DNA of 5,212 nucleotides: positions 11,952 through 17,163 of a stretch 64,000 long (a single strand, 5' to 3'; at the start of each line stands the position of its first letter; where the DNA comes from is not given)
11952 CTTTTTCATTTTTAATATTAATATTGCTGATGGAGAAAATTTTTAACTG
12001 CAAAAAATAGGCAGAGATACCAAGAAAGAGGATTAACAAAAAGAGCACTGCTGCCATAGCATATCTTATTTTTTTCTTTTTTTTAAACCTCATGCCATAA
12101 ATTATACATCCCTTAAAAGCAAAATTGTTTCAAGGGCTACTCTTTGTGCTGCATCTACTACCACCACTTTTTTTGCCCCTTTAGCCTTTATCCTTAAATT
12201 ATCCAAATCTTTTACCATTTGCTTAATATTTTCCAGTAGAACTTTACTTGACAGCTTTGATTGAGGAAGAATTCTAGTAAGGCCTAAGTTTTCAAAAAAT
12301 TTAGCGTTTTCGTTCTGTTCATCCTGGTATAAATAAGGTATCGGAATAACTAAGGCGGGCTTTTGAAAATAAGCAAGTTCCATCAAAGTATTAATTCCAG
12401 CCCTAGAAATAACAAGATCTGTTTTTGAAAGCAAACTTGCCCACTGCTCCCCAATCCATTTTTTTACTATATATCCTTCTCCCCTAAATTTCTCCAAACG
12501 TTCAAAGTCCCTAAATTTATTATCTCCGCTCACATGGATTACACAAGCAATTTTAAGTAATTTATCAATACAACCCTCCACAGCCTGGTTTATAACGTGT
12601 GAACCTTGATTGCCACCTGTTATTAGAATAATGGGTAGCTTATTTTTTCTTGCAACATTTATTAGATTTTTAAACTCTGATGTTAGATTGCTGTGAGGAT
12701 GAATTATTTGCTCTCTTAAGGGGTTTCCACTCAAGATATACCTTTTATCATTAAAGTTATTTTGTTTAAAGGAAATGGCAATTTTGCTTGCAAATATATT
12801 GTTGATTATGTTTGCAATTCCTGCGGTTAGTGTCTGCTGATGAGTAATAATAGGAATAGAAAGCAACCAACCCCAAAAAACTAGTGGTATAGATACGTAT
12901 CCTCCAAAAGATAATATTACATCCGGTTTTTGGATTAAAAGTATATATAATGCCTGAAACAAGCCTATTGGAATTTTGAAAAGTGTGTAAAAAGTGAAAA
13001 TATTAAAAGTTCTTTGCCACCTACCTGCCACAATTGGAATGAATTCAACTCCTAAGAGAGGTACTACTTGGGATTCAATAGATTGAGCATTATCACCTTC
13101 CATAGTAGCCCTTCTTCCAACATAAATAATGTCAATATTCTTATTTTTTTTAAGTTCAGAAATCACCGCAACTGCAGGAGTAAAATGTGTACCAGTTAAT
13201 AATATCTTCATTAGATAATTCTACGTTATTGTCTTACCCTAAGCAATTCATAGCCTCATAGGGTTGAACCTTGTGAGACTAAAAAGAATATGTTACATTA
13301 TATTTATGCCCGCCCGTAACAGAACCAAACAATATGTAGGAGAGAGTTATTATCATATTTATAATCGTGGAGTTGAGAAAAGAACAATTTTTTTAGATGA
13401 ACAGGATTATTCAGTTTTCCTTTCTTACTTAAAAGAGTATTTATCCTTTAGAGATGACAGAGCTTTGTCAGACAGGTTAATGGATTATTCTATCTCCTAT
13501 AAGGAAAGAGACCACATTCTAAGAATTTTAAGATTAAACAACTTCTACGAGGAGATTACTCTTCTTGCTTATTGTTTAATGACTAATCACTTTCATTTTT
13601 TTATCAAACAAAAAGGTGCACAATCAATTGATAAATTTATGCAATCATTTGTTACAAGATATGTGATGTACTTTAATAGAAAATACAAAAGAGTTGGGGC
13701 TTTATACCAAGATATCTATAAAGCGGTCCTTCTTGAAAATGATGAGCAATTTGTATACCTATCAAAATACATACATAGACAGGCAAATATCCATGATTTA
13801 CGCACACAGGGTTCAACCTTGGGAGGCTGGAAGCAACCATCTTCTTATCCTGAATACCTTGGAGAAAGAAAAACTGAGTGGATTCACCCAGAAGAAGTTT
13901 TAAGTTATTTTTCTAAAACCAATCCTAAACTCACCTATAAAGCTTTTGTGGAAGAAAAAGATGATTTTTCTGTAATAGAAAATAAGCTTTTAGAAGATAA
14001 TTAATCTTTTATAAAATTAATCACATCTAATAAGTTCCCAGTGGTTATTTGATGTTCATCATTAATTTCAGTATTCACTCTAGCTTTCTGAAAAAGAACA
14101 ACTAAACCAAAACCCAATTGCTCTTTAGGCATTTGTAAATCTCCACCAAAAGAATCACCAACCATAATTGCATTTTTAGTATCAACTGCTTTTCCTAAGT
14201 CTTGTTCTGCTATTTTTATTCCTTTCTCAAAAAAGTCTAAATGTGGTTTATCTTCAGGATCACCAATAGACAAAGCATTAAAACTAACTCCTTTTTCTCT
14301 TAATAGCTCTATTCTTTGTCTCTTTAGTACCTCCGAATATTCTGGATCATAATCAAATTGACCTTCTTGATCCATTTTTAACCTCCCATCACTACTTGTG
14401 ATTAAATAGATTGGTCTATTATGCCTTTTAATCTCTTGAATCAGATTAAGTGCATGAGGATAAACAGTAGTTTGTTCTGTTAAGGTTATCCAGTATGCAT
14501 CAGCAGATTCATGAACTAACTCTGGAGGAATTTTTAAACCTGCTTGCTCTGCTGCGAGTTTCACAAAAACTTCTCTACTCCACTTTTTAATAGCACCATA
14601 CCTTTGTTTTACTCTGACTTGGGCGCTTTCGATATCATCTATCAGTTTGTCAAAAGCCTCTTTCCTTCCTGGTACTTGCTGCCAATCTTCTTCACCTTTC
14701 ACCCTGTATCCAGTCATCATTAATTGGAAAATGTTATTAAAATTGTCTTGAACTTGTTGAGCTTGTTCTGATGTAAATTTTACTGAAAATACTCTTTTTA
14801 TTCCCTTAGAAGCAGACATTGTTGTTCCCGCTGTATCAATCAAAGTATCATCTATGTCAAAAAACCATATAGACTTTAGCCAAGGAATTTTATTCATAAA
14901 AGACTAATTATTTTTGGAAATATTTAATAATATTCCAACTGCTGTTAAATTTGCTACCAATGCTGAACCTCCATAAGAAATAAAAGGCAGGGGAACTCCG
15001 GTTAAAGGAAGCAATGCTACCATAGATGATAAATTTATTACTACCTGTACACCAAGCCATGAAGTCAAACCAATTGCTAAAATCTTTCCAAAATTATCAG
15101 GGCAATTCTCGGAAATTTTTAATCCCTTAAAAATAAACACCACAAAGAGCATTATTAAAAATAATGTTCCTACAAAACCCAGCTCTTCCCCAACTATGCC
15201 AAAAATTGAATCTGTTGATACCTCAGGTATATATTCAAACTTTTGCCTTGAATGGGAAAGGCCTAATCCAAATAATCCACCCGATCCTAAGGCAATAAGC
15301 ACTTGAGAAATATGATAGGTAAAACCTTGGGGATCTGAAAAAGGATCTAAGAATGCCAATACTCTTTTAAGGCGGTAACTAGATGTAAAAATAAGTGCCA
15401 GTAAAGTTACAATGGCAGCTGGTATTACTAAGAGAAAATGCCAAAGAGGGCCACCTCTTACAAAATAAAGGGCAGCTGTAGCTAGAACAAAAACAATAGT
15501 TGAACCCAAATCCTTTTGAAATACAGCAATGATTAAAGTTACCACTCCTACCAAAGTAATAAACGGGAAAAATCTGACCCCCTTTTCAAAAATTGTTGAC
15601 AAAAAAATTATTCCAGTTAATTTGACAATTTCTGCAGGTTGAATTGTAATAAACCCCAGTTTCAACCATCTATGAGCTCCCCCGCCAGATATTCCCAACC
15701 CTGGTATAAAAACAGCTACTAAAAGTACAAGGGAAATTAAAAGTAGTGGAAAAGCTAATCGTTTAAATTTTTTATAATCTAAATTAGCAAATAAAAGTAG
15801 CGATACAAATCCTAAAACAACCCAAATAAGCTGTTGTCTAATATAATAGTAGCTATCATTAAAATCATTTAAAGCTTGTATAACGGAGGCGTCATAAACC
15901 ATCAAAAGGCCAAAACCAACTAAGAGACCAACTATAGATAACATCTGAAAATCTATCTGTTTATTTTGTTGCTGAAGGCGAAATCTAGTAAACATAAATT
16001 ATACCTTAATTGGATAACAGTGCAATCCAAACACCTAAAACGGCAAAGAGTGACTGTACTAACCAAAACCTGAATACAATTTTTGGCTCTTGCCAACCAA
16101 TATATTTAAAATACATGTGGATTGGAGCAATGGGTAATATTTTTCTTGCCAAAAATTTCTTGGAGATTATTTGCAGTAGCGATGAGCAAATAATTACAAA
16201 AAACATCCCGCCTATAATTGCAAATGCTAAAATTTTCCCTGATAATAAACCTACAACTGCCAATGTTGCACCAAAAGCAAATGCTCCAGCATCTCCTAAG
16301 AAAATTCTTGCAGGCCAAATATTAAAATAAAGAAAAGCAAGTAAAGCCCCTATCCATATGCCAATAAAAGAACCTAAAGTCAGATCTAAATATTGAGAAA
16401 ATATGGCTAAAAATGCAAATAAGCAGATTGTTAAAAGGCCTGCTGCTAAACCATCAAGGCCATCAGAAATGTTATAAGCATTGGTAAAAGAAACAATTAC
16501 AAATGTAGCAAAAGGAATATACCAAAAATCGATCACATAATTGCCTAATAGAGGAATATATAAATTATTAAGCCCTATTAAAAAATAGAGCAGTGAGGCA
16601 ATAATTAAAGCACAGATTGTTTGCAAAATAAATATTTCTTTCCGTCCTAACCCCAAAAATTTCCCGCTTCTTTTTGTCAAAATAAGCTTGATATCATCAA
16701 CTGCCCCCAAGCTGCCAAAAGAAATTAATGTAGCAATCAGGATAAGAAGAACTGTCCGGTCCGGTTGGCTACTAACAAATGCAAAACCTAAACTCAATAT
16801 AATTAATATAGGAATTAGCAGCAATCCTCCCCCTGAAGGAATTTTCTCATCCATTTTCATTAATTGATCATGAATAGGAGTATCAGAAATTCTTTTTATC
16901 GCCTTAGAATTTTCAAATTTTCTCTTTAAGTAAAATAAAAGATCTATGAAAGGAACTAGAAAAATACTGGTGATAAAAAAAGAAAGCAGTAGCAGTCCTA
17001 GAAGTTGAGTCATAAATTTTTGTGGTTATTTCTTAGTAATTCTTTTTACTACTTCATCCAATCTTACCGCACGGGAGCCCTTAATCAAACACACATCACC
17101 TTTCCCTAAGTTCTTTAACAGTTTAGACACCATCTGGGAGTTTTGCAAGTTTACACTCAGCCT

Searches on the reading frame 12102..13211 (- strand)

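Call 15: search_protein_families(library=pfam, proteins=[window:12102-13211:-], max_evalue=0.0001)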
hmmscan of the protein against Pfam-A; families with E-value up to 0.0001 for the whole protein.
window:12102-13211:- (369 aa): 2 families
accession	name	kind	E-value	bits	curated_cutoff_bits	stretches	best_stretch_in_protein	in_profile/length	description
PF04101.22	Glyco_tran_28_C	-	1.3e-28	100.6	22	1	194-357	1-165/166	Glycosyltransferase family 28 C-terminal domain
PF03033.26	Glyco_transf_28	-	3.3e-17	63.3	26.2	1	6-145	8-138/139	Glycosyltransferase family 28 N-terminal domain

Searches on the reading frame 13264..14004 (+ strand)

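Call 15: search_protein_families(library=pfam, proteins=[window:13264-14004:+], max_evalue=0.0001)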
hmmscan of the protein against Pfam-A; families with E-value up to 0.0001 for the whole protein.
window:13264-14004:+ (246 aa): 1 family
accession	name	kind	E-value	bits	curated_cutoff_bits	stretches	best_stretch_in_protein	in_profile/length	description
PF01797.21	Y1_Tnp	-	1.5e-09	38.5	23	1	86-173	29-121/121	Transposase IS200 like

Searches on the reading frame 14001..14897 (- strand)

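Call 13: search_protein_families(library=pfam, proteins=[window:14001-14897:-], max_evalue=0.0001)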
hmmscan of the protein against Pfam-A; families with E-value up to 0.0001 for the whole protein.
window:14001-14897:- (298 aa): 2 families
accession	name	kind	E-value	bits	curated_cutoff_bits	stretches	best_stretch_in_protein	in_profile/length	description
PF00702.32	Hydrolase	-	1.3e-09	39.2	26.4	1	12-258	5-188/191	haloacid dehalogenase-like hydrolase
PF13419.12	HAD_2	-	1.8e-05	25.4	23.8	0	107-185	45-120/178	Haloacid dehalogenase-like hydrolase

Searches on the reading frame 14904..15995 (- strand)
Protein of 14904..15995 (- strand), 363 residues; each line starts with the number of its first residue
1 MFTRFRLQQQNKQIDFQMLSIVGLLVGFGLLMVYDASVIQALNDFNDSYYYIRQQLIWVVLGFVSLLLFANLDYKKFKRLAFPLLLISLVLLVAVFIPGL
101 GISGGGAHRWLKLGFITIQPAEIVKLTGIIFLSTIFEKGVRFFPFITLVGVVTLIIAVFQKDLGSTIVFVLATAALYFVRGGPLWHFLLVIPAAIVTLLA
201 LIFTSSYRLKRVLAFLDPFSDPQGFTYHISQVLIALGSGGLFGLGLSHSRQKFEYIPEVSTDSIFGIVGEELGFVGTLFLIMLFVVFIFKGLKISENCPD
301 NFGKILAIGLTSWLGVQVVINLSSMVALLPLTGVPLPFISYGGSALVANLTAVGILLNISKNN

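Call 13: search_protein_families(library=pfam, proteins=[window:14904-15995:-], max_evalue=0.0001)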
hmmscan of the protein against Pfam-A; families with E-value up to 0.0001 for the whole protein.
window:14904-15995:- (363 aa): 1 family
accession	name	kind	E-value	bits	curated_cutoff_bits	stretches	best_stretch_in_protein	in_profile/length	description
PF01098.24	FTSW_RODA_SPOVE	-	4.4e-101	338.9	26.4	1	18-362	3-353/356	Cell cycle protein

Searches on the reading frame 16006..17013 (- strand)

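Call 13: search_protein_families(library=pfam, proteins=[window:16006-17013:-], max_evalue=0.0001)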
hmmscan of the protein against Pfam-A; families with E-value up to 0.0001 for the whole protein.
window:16006-17013:- (335 aa): 1 family
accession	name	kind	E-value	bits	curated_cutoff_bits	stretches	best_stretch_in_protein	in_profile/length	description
PF00953.26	Glycos_transf_4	-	8.2e-27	94.6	27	1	90-257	2-158/160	Glycosyl transferase family 4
